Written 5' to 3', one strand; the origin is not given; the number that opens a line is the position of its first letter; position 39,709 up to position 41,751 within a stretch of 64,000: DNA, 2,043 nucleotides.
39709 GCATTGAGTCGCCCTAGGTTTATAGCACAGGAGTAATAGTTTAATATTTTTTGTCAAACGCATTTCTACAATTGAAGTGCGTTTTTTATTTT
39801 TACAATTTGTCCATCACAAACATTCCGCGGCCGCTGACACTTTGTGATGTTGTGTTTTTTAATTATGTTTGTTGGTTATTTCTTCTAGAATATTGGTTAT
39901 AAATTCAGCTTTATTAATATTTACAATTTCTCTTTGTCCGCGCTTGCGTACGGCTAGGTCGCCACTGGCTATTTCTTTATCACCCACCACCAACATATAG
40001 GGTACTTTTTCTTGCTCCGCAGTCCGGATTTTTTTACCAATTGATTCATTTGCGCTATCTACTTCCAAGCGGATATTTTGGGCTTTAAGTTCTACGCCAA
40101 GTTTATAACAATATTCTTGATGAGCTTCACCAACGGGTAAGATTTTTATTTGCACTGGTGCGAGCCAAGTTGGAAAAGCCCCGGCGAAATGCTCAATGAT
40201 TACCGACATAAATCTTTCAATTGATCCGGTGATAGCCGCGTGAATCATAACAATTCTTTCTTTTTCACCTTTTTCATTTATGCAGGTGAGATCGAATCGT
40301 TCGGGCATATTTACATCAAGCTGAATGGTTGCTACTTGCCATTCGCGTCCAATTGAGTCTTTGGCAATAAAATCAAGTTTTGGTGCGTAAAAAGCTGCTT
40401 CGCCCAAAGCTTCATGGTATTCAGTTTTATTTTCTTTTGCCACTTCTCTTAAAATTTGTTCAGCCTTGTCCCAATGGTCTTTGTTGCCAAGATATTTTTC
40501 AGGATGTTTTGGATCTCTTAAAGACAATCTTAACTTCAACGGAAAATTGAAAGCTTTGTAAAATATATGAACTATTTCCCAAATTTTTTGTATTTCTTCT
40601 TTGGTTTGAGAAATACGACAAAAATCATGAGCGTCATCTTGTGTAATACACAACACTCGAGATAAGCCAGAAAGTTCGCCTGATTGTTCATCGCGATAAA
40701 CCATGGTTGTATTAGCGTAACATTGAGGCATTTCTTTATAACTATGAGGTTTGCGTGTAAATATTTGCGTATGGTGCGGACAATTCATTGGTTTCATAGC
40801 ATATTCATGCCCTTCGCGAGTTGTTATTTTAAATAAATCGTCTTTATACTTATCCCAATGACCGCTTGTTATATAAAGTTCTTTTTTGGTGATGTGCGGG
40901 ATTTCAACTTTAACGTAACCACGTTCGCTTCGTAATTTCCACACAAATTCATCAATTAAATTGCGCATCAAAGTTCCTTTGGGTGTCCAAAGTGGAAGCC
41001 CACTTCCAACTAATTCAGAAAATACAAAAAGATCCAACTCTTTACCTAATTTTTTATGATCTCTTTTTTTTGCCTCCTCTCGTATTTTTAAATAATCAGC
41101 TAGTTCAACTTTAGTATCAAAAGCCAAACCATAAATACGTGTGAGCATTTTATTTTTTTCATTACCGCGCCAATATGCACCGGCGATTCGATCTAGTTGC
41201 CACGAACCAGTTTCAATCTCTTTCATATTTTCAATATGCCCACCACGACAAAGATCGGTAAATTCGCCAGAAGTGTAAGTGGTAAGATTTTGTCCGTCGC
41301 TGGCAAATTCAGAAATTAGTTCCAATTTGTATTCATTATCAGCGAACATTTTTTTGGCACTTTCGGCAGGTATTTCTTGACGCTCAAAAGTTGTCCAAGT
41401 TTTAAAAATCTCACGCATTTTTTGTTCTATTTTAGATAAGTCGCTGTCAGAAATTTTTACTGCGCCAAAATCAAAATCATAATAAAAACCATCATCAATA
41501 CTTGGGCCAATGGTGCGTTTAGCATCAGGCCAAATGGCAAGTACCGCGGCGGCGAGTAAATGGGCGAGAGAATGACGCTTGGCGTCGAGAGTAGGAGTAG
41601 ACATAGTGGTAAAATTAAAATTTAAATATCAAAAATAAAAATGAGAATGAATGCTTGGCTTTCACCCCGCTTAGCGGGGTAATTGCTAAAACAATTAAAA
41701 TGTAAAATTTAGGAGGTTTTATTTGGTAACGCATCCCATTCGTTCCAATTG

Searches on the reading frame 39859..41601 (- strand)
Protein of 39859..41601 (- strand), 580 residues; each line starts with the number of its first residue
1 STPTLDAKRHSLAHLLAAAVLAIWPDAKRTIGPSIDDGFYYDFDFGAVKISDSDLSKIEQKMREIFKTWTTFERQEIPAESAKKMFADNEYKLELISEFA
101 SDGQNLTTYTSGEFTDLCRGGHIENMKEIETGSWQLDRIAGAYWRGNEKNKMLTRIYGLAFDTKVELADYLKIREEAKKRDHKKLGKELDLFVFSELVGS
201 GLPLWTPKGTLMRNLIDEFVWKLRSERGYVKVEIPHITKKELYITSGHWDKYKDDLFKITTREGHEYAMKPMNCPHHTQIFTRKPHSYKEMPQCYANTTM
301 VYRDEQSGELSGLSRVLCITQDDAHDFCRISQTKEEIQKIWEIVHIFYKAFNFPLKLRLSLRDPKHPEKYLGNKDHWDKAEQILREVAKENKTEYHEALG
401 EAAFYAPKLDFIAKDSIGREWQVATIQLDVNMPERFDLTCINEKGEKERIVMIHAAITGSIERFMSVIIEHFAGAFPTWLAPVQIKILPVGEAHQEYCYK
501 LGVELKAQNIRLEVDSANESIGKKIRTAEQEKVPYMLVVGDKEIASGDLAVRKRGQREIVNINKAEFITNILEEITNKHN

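Call 78: search_protein_families(library=pfam, proteins=[window:39859-41601:-], max_evalue=0.001)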
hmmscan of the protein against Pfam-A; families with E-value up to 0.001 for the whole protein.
window:39859-41601:- (580 aa): 3 families
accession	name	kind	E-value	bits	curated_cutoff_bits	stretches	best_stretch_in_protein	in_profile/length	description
PF00587.30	tRNA-synt_2b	-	8.3e-40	137.2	29.3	1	257-472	1-179/179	tRNA synthetase class II core domain (G, H, P, S and T)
PF03129.25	HGTP_anticodon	-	5.3e-23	81.4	21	1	484-573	1-93/94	Anticodon binding domain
PF07973.19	tRNA_SAD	-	4.9e-09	36.5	24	1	107-157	2-44/44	Threonyl and Alanyl tRNA synthetase second additional domain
